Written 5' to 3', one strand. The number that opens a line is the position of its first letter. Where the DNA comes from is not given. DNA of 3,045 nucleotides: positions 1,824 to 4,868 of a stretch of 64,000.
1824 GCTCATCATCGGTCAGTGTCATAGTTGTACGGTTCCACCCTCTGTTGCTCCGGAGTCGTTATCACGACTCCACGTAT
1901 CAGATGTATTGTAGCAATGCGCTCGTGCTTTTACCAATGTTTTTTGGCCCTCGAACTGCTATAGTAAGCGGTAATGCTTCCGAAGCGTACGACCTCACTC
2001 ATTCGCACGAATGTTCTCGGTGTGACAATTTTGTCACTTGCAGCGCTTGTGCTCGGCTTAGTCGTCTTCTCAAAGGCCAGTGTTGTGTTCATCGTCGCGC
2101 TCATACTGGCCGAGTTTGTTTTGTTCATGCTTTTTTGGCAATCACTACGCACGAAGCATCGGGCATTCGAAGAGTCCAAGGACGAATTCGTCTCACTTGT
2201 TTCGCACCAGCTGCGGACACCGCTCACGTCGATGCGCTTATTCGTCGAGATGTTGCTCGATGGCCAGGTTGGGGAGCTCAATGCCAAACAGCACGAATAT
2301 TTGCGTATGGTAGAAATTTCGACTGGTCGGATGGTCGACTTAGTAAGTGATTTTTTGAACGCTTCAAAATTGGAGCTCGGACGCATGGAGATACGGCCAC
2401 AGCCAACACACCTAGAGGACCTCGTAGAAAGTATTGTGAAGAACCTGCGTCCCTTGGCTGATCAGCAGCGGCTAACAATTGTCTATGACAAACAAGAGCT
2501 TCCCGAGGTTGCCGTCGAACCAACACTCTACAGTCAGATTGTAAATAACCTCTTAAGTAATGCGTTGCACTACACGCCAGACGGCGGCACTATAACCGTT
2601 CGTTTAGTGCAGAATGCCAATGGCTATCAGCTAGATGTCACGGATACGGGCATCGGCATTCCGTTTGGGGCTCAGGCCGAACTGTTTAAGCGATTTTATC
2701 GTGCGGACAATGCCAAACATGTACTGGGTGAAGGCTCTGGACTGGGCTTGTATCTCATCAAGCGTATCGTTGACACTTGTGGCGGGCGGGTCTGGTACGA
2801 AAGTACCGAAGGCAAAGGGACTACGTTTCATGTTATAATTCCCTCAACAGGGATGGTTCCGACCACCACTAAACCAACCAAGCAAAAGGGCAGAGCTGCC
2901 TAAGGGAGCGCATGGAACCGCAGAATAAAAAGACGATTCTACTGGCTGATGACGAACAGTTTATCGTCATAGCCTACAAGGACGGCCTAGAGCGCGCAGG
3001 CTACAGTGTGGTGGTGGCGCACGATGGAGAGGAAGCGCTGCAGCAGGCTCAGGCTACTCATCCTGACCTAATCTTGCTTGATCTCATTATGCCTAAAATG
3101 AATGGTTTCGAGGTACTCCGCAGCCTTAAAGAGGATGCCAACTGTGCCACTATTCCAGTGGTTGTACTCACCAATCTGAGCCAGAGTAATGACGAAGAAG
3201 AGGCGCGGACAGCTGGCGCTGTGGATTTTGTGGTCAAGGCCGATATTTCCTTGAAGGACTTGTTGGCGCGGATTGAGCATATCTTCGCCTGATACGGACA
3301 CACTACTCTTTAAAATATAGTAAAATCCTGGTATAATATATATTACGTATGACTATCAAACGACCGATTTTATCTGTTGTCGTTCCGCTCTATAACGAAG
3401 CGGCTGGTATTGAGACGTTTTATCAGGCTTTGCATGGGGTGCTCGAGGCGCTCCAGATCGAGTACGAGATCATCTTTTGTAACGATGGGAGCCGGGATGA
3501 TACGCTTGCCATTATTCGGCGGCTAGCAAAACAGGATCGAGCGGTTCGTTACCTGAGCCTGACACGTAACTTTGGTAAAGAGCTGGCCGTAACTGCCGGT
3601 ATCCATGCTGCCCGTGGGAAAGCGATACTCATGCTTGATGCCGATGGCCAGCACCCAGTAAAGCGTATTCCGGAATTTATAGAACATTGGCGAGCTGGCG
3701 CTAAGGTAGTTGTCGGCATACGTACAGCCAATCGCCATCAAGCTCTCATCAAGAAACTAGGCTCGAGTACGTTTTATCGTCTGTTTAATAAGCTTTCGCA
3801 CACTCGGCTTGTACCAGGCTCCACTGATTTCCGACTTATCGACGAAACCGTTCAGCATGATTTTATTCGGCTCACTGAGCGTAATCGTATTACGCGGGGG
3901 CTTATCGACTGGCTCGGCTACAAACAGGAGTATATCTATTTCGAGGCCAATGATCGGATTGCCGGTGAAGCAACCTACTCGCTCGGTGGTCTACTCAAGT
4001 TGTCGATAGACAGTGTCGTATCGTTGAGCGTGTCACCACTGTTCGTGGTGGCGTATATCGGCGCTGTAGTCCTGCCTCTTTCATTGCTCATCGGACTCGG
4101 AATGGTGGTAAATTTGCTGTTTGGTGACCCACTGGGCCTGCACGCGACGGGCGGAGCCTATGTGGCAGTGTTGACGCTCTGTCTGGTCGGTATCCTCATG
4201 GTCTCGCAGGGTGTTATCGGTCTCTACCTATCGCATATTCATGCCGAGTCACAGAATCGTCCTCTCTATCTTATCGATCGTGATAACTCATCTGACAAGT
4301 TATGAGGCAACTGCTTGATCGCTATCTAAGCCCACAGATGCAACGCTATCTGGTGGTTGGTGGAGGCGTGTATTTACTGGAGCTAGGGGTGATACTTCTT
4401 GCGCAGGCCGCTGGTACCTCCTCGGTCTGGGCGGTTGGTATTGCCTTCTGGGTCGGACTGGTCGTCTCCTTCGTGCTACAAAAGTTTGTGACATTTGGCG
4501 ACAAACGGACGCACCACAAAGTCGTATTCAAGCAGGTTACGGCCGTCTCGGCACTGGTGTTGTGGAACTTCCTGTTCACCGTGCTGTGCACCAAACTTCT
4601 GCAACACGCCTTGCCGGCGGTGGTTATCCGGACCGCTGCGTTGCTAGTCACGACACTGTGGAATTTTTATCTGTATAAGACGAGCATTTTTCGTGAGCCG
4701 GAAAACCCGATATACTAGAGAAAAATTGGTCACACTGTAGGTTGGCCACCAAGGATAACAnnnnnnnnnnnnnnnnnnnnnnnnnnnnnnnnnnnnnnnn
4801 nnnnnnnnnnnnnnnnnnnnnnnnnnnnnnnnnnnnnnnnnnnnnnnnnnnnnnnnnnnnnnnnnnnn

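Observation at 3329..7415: GtrB-like / GtrA-like / polytopic-membrane::PIG-L deacetylase cassette, a candidate lipid-linked amino-sugar envelope-modification system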

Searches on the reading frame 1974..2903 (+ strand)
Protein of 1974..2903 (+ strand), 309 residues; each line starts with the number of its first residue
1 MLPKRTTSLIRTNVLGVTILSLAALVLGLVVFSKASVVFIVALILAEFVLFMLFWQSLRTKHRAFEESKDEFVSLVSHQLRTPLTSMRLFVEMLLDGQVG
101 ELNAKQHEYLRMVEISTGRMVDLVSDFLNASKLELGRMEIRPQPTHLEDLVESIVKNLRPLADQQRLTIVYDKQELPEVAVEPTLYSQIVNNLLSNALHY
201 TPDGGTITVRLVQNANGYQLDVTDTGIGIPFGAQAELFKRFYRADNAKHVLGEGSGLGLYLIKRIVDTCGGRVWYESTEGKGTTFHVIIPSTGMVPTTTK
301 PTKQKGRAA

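Call 3: search_protein_families(library=pfam, proteins=[window:1974-2903:+], max_evalue=0.01)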
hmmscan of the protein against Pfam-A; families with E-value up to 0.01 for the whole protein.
window:1974-2903:+ (309 aa): 3 families
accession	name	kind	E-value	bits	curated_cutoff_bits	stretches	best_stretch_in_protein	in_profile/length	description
PF02518.31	HATPase_c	-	3.6e-28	98.7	26.4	1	185-291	5-109/111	Histidine kinase-, DNA gyrase B-, and HSP90-like ATPase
PF00512.31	HisKA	-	3.5e-18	65.8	26.9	1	69-135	2-65/66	His Kinase A (phospho-acceptor) domain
PF13581.12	HATPase_c_2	-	1.5e-05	25.5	27.4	1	190-285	36-123/127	Histidine kinase-like ATPase domain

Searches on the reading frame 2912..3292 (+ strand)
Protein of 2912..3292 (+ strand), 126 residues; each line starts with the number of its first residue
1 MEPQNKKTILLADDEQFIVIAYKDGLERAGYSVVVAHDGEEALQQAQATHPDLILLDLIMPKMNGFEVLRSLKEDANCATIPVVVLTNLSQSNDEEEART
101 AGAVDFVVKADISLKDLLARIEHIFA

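Call 3: search_protein_families(library=pfam, proteins=[window:2912-3292:+], max_evalue=0.01)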
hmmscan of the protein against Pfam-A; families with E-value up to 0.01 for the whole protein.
window:2912-3292:+ (126 aa): 2 families
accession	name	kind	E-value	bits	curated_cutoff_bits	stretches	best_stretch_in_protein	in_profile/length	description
PF00072.30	Response_reg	-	2.3e-26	92.5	30.2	1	9-121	1-110/111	Response regulator receiver domain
PF23198.2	PDE8A_N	-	2.6e-05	24.6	29.6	1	20-96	24-101/147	PDE8A-like, N-terminal domain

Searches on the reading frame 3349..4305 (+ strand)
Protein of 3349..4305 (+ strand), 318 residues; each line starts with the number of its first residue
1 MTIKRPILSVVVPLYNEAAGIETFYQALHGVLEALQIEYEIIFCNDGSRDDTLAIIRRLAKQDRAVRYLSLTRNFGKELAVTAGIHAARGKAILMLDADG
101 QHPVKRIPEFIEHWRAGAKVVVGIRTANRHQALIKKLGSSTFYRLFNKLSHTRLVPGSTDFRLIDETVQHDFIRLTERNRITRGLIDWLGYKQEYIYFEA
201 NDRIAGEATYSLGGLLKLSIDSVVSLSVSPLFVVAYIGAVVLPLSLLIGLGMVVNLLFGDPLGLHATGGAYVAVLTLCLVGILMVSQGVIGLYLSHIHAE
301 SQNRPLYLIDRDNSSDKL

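Call 3: search_protein_families(library=pfam, proteins=[window:3349-4305:+], max_evalue=0.01)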
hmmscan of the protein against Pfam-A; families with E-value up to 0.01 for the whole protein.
window:3349-4305:+ (318 aa): 3 families
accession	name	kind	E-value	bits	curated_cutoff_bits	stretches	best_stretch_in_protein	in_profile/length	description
PF00535.33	Glycos_transf_2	-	7.9e-30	104.4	23.3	1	9-140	1-130/168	Glycosyl transferase family 2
PF13641.12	Glyco_tranf_2_3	-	3.7e-06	27.6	27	1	8-99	3-96/230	Glycosyltransferase like family 2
PF10111.15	Glyco_tranf_2_2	-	0.0011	19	27.3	1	9-99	1-91/276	Glycosyltransferase like family 2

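Call 4: search_protein_families(library=ncbifam, proteins=[window:3349-4305:+], max_evalue=0.01)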
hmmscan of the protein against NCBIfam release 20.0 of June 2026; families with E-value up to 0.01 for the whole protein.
window:3349-4305:+ (318 aa): 23 families
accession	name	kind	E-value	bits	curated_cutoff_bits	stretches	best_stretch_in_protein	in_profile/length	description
NF047588.1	GlcsyltransPgfSStrep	equivalog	1.2e-64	218.5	500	1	8-313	3-306/308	glycosyltransferase PgfS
NF007986.1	PRK10714.1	equivalog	1.3e-35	122.9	529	1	8-311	8-310/316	undecaprenyl-phosphate 4-deoxy-4-formamido-L-arabinose transferase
TIGR03937.1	PgaC_IcaA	equivalog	9.7e-17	61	422.3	1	5-101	44-137/407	poly-beta-1,6-N-acetyl-D-glucosamine synthase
NF007482.0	PRK10073.1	equivalog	2.4e-12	46.5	423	1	4-101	4-97/334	glycosyltransferase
NF047683.1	TeichurnBiosyTuaG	equivalog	3.1e-12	46.7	400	1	1-104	1-101/252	teichuronic acid biosynthesis protein TuaG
NF041875.1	EPS_EpsD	equivalog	6.8e-12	45.4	370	1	8-123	1-114/325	exopolysaccharide biosynthesis glycosyltransferase EpsD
TIGR04283.1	glyco_like_mftF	equivalog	5e-11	42.6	182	1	8-109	1-92/221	TIGR04283 family arsenosugar biosynthesis glycosyltransferase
NF058614.1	PPMAGASynPpgS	equivalog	7.5e-11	41.9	370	1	10-144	4-137/226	polyprenyl-phospho-N-acetylgalactosaminyl synthase PpgS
NF041391.1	DPhHxTase_Halo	equivalog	2.1e-09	36.7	375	1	15-177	4-157/213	dolichyl-phosphate hexose transferase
NF050050.1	ProtGlycPglI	equivalog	2e-08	34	500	1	6-136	2-130/306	GalNAc(5)-diNAcBac-PP-undecaprenol beta-1,3-glucosyltransferase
TIGR03111.1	glyc2_xrt_Gpos1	hypoth_equivalog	6.6e-08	31.8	363.95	1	4-148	47-189/439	TIGR03111 family XrtG-associated glycosyltransferase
TIGR04182.1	glyco_TIGR04182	equivalog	6.8e-08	32.2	325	1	9-139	3-123/293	S-layer glycoprotein N-glycosyltransferase AglJ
NF038302.1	EPS_HpsE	equivalog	1.1e-07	31.2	300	1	8-100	3-97/307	hormogonium polysaccharide biosynthesis glycosyltransferase HpsE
NF050819.1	PolSacchBiosHfsG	equivalog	4e-07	29.5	500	1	5-116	11-115/302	polysaccharide biosynthesis protein HfsG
TIGR03965.1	mycofact_glyco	equivalog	2.8e-06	26.5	280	1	8-101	76-166/467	mycofactocin biosynthesis glycosyltransferase MftF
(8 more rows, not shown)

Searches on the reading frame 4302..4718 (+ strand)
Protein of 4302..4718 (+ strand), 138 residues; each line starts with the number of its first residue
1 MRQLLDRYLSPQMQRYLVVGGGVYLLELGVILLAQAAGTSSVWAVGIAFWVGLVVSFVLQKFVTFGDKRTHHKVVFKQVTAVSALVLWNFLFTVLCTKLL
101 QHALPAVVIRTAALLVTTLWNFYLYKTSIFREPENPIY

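Call 3: search_protein_families(library=pfam, proteins=[window:4302-4718:+], max_evalue=0.01)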
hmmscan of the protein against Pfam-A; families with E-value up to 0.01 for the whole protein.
window:4302-4718:+ (138 aa): 1 family
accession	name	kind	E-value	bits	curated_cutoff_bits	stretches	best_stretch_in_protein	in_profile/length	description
PF04138.20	GtrA_DPMS_TM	-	6.5e-12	46.1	26.1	1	15-130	1-117/117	GtrA/DPMS, transmembrane domain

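Call 4: search_protein_families(library=ncbifam, proteins=[window:4302-4718:+], max_evalue=0.01)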
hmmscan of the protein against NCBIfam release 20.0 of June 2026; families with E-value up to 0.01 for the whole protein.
window:4302-4718:+ (138 aa): 0 families
